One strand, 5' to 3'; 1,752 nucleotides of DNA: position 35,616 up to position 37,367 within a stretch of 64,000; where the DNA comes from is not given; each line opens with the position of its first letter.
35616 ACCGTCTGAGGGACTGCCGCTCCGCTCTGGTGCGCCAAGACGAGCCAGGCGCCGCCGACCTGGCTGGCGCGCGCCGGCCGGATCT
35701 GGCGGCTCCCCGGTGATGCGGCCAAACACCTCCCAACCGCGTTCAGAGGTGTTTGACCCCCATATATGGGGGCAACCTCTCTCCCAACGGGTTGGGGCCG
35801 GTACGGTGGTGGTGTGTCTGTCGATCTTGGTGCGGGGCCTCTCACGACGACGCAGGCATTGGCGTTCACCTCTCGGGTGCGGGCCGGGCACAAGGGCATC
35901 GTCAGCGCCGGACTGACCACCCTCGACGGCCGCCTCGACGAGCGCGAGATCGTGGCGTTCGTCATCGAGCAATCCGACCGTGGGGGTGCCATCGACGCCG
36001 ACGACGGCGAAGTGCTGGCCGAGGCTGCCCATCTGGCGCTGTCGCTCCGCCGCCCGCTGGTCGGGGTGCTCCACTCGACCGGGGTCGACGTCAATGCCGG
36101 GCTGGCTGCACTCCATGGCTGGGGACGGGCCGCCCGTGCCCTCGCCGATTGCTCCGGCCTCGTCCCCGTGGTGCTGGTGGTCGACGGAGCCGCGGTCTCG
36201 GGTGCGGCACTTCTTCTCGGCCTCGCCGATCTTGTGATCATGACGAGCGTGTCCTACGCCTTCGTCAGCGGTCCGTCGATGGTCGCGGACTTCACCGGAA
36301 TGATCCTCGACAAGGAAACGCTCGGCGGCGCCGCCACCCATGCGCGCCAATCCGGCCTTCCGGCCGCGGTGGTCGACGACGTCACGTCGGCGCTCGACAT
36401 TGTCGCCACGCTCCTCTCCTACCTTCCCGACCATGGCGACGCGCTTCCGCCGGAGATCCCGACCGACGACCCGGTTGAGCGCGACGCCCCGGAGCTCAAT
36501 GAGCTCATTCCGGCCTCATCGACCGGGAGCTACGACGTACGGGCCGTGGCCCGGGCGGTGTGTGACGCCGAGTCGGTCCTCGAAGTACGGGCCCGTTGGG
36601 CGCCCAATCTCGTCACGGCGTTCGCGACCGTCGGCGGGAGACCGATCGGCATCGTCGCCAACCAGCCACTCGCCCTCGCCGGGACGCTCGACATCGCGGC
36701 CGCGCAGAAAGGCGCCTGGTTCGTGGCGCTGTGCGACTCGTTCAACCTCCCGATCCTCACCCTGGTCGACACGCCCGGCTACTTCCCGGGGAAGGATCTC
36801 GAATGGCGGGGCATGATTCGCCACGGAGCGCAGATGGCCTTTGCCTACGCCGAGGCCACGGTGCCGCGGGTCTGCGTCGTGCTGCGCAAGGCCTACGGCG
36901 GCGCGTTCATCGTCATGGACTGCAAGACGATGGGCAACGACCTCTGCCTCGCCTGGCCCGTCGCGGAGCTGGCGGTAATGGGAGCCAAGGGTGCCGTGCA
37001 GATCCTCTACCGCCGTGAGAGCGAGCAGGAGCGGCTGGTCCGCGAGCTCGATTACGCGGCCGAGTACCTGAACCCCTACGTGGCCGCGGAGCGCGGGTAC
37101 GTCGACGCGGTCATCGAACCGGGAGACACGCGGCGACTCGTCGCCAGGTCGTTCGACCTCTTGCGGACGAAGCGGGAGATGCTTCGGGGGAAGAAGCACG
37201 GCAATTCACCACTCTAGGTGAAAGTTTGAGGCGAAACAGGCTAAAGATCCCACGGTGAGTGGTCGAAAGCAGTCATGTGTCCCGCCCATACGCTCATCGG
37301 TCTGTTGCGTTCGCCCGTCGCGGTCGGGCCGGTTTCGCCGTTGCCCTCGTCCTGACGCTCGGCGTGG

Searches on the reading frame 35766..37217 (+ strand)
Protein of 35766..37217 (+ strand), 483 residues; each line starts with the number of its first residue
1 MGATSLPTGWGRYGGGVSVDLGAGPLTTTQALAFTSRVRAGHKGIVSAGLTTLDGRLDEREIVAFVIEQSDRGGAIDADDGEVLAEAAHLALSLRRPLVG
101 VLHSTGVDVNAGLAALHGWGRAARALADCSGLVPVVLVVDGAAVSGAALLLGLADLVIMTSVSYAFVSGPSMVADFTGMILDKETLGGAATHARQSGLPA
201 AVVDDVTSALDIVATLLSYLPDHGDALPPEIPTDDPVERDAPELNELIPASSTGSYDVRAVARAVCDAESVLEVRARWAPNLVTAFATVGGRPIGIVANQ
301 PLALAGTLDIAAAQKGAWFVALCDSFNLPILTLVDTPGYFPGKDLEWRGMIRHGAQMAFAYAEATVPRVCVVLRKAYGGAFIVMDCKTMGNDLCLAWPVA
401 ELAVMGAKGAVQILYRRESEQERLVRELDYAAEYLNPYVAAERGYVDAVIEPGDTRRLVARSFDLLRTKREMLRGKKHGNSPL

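Call 17: search_protein_families(library=pfam, proteins=[window:35766-37217:+])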
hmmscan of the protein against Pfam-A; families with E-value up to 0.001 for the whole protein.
window:35766-37217:+ (483 aa): 2 families
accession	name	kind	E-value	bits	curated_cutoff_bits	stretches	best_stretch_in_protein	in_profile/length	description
PF01039.27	Carboxyl_trans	-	6.3e-113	378.4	22.3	1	30-480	27-492/493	Carboxyl transferase domain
PF03255.19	ACCA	-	1.6e-16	60.8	23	1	319-436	139-252/310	Acetyl co-enzyme A carboxylase carboxyltransferase-like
